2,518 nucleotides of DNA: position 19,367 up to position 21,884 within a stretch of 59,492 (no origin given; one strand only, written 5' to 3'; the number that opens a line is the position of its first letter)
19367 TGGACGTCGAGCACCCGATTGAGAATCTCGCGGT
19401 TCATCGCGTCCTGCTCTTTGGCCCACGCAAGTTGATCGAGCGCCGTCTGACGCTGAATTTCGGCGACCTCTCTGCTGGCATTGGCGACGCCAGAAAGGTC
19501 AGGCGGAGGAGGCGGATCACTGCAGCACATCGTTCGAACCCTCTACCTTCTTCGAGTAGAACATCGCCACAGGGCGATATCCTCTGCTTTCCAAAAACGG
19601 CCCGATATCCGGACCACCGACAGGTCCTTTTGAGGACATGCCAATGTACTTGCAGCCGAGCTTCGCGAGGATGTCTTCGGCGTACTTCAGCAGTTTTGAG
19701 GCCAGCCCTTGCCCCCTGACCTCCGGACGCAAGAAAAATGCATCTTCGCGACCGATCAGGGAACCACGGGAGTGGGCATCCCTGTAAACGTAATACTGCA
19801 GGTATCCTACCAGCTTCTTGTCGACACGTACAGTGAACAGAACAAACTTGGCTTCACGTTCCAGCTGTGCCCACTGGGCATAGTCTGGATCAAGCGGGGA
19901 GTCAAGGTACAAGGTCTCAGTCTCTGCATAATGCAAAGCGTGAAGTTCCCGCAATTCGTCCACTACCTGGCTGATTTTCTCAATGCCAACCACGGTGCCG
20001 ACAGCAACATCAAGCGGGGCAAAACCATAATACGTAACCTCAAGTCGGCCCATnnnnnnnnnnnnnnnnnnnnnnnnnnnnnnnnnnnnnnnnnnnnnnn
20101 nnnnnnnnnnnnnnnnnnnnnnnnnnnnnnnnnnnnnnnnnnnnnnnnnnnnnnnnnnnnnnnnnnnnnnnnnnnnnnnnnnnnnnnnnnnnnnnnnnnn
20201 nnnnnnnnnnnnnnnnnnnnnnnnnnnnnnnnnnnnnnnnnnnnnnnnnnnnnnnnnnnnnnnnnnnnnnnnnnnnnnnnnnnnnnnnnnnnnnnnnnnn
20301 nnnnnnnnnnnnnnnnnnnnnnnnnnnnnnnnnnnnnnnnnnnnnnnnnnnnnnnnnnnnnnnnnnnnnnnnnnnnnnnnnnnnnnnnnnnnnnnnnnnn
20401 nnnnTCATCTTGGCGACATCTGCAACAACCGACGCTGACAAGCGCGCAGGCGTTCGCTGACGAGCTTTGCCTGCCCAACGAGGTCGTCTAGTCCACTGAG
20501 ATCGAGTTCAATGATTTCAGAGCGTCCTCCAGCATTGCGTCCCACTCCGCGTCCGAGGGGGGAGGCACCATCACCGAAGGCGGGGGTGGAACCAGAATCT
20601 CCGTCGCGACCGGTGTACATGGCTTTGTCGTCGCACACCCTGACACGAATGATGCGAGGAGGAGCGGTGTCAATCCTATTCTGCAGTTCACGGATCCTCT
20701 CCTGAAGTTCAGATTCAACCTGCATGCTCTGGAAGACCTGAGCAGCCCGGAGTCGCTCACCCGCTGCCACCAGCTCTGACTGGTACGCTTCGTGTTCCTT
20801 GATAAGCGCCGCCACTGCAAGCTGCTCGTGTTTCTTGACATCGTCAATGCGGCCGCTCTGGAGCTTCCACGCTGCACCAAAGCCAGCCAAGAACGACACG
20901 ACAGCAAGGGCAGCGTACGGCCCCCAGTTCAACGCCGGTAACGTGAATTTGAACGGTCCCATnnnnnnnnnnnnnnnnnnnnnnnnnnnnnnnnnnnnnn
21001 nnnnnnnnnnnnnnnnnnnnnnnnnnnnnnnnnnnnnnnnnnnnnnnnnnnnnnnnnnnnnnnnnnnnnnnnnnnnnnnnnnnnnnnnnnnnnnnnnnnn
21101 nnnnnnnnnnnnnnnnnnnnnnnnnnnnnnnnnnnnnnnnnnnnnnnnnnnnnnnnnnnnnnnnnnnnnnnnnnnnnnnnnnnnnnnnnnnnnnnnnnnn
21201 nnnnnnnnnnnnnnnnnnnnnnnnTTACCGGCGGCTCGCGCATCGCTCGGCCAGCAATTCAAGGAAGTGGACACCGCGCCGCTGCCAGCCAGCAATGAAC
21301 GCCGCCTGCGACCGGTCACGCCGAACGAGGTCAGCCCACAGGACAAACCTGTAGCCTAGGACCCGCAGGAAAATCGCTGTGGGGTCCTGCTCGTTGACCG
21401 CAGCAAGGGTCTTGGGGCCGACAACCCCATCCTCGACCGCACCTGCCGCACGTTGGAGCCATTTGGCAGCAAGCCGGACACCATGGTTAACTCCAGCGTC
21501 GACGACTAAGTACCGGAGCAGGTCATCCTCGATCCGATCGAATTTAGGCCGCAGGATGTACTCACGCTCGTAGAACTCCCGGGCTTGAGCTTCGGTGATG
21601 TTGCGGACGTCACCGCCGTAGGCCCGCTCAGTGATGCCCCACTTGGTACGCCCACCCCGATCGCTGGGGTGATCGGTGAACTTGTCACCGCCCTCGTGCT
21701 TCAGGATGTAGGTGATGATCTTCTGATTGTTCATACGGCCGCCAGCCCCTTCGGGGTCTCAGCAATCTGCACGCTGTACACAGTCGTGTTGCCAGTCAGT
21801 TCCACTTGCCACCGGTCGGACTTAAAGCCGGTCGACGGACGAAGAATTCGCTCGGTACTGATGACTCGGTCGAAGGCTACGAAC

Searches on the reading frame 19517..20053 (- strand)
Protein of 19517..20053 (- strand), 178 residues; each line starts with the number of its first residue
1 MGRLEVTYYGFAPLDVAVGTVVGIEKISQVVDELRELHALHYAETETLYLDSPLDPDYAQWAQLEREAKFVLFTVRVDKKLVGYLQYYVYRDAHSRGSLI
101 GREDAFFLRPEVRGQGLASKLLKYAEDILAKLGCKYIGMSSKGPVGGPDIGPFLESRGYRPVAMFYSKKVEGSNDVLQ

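Call 13: search_protein_families(library=phrogs, proteins=[window:19517-20053:-], max_evalue=0.001)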
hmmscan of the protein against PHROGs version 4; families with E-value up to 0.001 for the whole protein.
window:19517-20053:- (178 aa): 3 families
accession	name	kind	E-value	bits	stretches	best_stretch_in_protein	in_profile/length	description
phrog_1249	-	other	5.3e-16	59.9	1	33-171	20-158/180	acetyltransferase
phrog_3810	-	other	0.00021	22.3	1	67-137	57-122/155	acetyltransferase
phrog_11841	-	other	0.00083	19.2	1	67-140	56-128/502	acetyltransferase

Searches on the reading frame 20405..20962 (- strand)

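Call 13: search_protein_families(library=phrogs, proteins=[window:20405-20962:-], max_evalue=0.001)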
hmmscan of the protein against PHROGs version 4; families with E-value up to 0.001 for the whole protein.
window:20405-20962:- (185 aa): 2 families
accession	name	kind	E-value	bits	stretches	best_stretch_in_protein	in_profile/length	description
phrog_2466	-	lysis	0.00017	22.4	1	13-133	4-129/172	Rz-like spanin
phrog_1403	-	lysis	0.00024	22.1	1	9-99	7-104/212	Rz-like spanin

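Call 96: search_protein_families(library=pfam, proteins=[window:20405-20962:-], max_evalue=0.01)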
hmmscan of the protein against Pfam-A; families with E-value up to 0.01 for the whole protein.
window:20405-20962:- (185 aa): 0 families

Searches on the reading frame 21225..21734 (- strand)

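Call 96: search_protein_families(library=pfam, proteins=[window:21225-21734:-], max_evalue=0.01)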
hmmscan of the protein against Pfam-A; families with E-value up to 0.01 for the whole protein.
window:21225-21734:- (169 aa): 2 families
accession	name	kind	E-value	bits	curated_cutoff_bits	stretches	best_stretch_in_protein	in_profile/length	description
PF05838.17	Glyco_hydro_108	-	1.6e-19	70.6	21.2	1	8-85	2-85/85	Glycosyl hydrolase 108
PF09374.15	PG_binding_3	-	2.1e-11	44.3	24.6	1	89-153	2-74/76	Predicted Peptidoglycan domain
